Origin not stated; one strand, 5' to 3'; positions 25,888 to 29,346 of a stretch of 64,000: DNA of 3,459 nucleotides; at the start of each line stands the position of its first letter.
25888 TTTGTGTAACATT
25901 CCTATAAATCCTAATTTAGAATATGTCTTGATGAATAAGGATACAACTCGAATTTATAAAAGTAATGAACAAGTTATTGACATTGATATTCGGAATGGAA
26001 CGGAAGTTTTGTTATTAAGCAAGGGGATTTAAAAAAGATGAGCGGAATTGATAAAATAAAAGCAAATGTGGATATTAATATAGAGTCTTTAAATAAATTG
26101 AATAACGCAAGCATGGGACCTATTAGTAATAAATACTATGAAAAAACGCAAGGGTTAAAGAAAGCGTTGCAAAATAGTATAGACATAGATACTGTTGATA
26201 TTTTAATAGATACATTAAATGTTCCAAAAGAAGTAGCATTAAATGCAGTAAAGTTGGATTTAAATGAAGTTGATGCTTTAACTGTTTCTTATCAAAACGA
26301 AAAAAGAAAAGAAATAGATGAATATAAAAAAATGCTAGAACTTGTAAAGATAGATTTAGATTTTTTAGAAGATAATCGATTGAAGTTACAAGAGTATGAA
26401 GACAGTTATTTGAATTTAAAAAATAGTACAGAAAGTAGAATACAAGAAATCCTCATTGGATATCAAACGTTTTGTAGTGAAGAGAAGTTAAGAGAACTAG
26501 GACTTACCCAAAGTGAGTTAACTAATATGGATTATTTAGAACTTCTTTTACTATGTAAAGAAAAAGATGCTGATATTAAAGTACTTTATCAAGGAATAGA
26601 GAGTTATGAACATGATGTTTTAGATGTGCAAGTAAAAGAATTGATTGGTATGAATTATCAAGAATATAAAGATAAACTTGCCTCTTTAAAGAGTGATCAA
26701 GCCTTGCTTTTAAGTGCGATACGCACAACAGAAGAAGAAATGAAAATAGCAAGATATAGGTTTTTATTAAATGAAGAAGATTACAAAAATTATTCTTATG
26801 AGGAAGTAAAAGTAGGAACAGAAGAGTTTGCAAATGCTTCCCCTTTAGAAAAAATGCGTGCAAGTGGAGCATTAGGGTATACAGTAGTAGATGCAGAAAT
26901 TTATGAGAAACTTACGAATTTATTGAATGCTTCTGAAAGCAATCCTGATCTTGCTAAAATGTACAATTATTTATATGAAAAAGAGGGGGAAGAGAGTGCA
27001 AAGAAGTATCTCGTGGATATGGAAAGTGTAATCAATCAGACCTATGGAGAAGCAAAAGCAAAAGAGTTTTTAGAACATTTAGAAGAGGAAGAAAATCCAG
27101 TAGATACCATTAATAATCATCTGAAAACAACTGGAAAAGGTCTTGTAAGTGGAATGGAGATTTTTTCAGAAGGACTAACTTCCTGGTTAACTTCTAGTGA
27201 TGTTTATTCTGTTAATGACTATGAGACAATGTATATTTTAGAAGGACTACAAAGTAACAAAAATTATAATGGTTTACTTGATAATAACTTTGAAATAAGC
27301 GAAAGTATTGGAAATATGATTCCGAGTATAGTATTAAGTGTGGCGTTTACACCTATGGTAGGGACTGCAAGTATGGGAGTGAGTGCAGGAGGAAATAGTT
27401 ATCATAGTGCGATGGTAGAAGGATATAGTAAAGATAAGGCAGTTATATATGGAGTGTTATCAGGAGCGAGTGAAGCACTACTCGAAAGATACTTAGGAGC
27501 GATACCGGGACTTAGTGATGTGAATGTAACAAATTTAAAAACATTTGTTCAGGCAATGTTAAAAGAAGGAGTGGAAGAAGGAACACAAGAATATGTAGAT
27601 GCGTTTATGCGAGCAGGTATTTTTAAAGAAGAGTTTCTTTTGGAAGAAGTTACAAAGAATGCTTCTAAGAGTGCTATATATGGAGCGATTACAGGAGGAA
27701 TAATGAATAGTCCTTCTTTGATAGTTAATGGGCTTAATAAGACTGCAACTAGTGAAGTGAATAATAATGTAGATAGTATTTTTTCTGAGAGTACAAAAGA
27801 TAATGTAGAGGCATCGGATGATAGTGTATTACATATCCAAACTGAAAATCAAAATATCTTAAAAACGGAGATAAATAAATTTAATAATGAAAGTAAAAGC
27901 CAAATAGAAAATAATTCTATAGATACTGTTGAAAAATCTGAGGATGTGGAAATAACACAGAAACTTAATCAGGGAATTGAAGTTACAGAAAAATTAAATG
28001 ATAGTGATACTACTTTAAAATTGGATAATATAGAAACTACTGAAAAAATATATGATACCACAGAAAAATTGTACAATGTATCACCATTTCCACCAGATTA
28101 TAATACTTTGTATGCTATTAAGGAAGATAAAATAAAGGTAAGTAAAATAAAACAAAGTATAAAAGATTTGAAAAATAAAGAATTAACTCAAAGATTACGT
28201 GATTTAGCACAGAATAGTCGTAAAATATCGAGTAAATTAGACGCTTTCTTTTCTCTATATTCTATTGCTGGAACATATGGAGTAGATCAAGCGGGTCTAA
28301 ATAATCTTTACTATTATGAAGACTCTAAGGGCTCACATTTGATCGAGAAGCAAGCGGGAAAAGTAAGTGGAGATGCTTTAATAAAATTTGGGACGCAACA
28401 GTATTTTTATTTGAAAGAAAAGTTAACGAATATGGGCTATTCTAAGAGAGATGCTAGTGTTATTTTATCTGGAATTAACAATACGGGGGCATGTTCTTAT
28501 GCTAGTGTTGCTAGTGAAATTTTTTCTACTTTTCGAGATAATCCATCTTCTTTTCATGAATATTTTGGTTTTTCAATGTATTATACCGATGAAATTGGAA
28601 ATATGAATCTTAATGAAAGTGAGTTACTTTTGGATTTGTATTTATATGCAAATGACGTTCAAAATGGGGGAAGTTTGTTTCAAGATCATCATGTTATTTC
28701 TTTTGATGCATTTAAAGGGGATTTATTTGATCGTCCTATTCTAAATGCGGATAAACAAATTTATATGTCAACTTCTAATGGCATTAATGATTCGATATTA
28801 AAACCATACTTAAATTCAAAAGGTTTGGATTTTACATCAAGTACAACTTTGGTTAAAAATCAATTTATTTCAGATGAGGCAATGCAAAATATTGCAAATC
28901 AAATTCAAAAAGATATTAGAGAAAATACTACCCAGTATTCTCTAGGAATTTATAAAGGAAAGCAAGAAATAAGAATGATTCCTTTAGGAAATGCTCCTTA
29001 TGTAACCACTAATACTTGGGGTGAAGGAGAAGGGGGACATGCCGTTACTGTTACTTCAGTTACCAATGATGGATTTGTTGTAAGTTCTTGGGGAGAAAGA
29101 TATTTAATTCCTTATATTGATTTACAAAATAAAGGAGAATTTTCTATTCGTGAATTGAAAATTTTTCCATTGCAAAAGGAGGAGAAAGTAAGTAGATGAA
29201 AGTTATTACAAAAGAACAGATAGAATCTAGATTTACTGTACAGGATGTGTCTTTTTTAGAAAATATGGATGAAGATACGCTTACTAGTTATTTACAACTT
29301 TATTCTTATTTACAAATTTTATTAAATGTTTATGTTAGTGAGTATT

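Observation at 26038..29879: T7SS-linked 1053-aa effector with C-terminal papain-like (C1-type) peptidase signature and overlapping candidate immunity gene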

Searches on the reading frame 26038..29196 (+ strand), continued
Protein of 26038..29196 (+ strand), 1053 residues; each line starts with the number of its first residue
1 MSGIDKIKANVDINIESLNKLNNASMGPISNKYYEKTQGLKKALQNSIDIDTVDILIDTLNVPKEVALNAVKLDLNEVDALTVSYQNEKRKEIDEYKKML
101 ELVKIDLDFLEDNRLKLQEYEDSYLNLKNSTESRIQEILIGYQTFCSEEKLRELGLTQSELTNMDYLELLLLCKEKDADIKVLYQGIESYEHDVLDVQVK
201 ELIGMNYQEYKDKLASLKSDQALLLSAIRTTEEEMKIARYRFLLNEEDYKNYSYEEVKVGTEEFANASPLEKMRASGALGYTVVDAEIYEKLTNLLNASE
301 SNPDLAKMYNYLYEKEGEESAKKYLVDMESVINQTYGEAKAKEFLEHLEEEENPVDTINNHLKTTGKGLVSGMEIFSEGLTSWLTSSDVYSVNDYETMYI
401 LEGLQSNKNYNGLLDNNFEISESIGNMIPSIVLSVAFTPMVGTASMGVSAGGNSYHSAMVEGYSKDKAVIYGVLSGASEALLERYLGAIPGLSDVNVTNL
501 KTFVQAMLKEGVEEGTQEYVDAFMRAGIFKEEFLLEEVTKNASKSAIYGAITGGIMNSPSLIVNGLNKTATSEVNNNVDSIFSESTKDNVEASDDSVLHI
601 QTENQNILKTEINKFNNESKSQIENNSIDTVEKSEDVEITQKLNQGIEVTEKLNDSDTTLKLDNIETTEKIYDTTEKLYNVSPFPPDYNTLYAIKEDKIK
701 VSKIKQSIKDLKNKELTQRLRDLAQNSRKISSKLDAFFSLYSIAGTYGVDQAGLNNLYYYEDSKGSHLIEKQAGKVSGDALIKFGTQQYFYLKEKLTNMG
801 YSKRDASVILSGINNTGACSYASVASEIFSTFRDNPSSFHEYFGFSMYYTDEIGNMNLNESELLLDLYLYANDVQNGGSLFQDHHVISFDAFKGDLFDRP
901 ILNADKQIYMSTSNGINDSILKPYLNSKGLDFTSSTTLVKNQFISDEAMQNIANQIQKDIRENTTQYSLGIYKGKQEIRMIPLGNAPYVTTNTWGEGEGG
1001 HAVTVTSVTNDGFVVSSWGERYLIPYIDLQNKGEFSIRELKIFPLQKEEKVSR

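Call 97: search_protein_families(library=pfam, proteins=[L007:7427-8062:+, L010:963-1667:+, L007:8152-8709:+, L007:8713-9009:+, L007:6976-7266:+], max_evalue=1)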
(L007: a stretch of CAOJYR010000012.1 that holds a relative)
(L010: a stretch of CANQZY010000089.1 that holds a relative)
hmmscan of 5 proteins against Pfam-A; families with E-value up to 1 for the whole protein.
L007:7427-8062:+ (212 aa): 21 families
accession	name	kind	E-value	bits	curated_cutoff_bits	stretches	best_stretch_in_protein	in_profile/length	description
PF09548.15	Spore_III_AB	-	0.0018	18.8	32.5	1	63-159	61-162/170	Stage III sporulation protein AB (spore_III_AB)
PF04108.17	ATG17_like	-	0.015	15.2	43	1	76-205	114-252/355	Autophagy protein ATG17-like domain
PF21335.2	ATPD_C_metazoa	-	0.025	15.1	26.5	1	169-194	3-28/42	Metazoan delta subunit of F1F0-ATP synthase, C-terminal domain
PF07464.16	ApoLp-III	-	0.028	15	36.3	1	15-97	56-132/146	Apolipophorin-III precursor (apoLp-III)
PF06705.16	SF-assemblin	-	0.042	13.7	30.6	0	19-142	7-128/247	SF-assemblin/beta giardin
PF10824.14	T7SS_ESX_EspC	-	0.05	14.5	23.5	1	121-200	7-89/100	Excreted virulence factor EspC, type VII ESX diderm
PF01442.23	Apolipoprotein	-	0.074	13.2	90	1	148-205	127-170/190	Apolipoprotein A1/A4/E domain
PF04513.17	Baculo_PEP_C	-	0.082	13.4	38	1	162-207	15-81/140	Baculovirus polyhedron envelope protein, PEP, C terminus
PF05884.17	ZYG-11_interact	-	0.087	12.7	25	0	158-207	19-68/295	Interactor of ZYG-11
PF07426.16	Dynactin_p22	-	0.091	13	25.2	0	9-30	139-160/168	Dynactin subunit p22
PF09777.14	OSTMP1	-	0.093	12.5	25.8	1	20-96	112-191/240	Osteopetrosis-associated transmembrane protein 1 precursor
PF01813.22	ATP-synt_D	-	0.097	13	25.7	1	55-161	28-118/196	ATP synthase subunit D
PF04711.18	ApoA-II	-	0.11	13.4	27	1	12-82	27-93/99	Apolipoprotein A-II (ApoA-II)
PF05478.16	Prominin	-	0.12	10.9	34.3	1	110-207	649-731/799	Prominin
PF03214.19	RGP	-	0.13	11.8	23.8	1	36-88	287-339/342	Reversibly glycosylated polypeptide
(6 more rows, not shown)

L010:963-1667:+ (235 aa): 5 families
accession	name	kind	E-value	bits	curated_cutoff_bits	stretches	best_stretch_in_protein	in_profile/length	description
PF07464.16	ApoLp-III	-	0.02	15.5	36.3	0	29-96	9-71/146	Apolipophorin-III precursor (apoLp-III)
PF08192.17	Peptidase_S64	-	0.023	13.6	23.6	1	94-212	106-225/692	Peptidase family S64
PF21343.2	ACAD9-ACADV_C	-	0.034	14.9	27.8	1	74-120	3-49/120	ACAD9/ACADV, C-terminal domain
PF04513.17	Baculo_PEP_C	-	0.05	14.1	38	0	145-196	51-98/140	Baculovirus polyhedron envelope protein, PEP, C terminus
PF12732.12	YtxH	-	0.8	10.6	37.5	0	4-48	24-65/71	YtxH-like protein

L007:8152-8709:+ (186 aa): 9 families
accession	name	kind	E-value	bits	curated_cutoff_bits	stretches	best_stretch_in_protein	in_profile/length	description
PF04859.17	DUF641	-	0.023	15.5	27.6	1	66-110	75-119/127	Plant protein of unknown function (DUF641)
PF01133.22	ER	-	0.025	15.1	25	1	55-112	10-67/98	Enhancer of rudimentary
PF04136.21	COG3_N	-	0.046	14.1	27.9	2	87-163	6-77/147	Conserved oligomeric Golgi complex subunit 3, N-terminal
PF20663.3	COG4_N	-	0.1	13.1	27.3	0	144-176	14-46/107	Conserved oligomeric Golgi complex subunit 4, N-terminal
PF12732.12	YtxH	-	0.15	13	37.5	1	95-155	28-70/71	YtxH-like protein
PF05008.21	V-SNARE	-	0.31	12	25.9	1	68-153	7-90/92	Vesicle transport v-SNARE protein N-terminus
PF25051.1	WHD_MCM8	-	0.32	11.5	26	0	58-103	16-64/80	MCM8 winged helix domain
PF13173.12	AAA_14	-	0.72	10.3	27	1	19-83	27-88/129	AAA domain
PF04399.18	Glutaredoxin2_C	-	0.86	9.9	32.8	1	75-118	37-80/130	Glutaredoxin 2, C terminal domain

L007:8713-9009:+ (99 aa): 0 families

L007:6976-7266:+ (97 aa): 1 family
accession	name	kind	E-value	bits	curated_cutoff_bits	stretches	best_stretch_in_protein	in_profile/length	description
PF23326.1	UBL_UBAC1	-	0.053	13.9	27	1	10-94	7-97/109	UBAC1 UBL-like domain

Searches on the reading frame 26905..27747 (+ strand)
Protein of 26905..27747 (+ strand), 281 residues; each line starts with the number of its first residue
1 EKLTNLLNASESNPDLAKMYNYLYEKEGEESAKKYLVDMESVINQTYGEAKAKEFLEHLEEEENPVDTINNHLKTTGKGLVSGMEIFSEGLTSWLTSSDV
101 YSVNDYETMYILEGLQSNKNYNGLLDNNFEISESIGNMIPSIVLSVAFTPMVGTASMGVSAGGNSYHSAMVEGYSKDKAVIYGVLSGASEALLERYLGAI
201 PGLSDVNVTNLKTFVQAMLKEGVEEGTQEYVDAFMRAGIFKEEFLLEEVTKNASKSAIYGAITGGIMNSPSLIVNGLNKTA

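Call 110: search_dna_similar(query=window:26905-27747:+, collection=phages, mode=protein, max_rows=15, max_evalue=0.001)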
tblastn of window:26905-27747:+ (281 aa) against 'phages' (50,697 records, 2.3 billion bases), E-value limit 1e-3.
Records with a match: 3; places in all: 3; records where one place covers at least 80% of the query: 0.
Best place of each record, by identity: <60% 3.
By first word of the organism name: Vibrio 3.
By host as written in the record: Vibrio tasmaniensis 2; Vibrio sp. 1.
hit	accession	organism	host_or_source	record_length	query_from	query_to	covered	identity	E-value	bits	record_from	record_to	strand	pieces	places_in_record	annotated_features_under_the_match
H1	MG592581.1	Vibrio phage 1.211.A._10N.222.52.F11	Vibrio tasmaniensis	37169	131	268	49%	32.2%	1e-5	52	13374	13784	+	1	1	N-6 adenine-specific DNA methylase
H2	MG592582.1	Vibrio phage 1.211.B._10N.222.52.F11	Vibrio tasmaniensis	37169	131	268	49%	32.2%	1e-5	52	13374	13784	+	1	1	N-6 adenine-specific DNA methylase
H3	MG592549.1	Vibrio phage 1.183.O._10N.286.48.B7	Vibrio sp.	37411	131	268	49%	30.8%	2e-4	49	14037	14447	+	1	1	coil containing protein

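Call 112: get_annotated_region(hit=H1, flank=9000)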
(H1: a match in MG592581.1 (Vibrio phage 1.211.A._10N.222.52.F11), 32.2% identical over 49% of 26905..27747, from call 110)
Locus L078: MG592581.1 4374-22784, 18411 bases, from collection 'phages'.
description: Vibrio phage 1.211.A._10N.222.52.F11, partial genome.
organism: Vibrio phage 1.211.A._10N.222.52.F11 (NCBI taxid 1881452)
taxonomy: Viruses; Duplodnaviria; Heunggongvirae; Uroviricota; Caudoviricetes
host: Vibrio tasmaniensis; source: iron chloride precipitation of 0.2um-filtered seawater, resuspended in oxalate solution; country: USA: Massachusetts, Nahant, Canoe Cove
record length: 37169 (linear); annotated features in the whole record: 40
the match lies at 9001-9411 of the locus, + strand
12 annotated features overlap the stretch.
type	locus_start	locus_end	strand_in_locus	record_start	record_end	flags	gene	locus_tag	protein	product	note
CDS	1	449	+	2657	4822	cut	-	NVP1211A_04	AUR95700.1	portal protein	NVP1211A_04; aclame_best_match:protein:vir:108295; tara_best_match:OM-RGC.v1.000666532; ...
CDS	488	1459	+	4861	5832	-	-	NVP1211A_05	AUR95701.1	coil containing protein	NVP1211A_05; aclame_best_match:protein:vir:108310; cvp_best_match:RF_PEP_160700608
CDS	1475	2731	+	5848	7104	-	-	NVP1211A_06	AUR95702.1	coat protein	NVP1211A_06; aclame_best_match:protein:vir:108303; tara_best_match:OM-RGC.v1.003496663; ...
CDS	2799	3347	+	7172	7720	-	-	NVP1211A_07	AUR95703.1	coil containing protein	NVP1211A_07; aclame_best_match:protein:vir:108307; cvp_best_match:RF_PEP_160700605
CDS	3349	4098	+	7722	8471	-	-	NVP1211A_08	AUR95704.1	head completion adaptor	NVP1211A_08; aclame_best_match:protein:vir:108311; tara_best_match:OM-RGC.v1.012123407; ...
CDS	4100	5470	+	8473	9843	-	-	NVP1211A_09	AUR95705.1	stabilization protein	NVP1211A_09; aclame_best_match:protein:vir:108312; tara_best_match:OM-RGC.v1.001909404; ...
CDS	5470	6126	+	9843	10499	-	-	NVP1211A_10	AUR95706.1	coil containing protein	NVP1211A_10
CDS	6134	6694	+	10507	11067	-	-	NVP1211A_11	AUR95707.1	hypothetical protein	NVP1211A_11; aclame_best_match:protein:vir:108302; tara_best_match:OM-RGC.v1.008709471; cvp_best_match:RF_PEP_160700601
CDS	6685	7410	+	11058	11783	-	-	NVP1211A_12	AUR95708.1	coil containing protein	NVP1211A_12; aclame_best_match:protein:vir:108308; tara_best_match:OM-RGC.v1.011074502; cvp_best_match:RF_PEP_160700600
CDS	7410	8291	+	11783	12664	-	-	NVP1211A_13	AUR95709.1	hypothetical protein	NVP1211A_13; aclame_best_match:protein:vir:108298; cvp_best_match:RF_PEP_160700599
CDS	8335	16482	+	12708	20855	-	-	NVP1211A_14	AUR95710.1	N-6 adenine-specific DNA methylase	NVP1211A_14; InterPro:IPR002052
CDS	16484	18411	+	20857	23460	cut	-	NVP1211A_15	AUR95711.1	SGNH hydrolase-type esterase domain protein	NVP1211A_15; InterPro:IPR013830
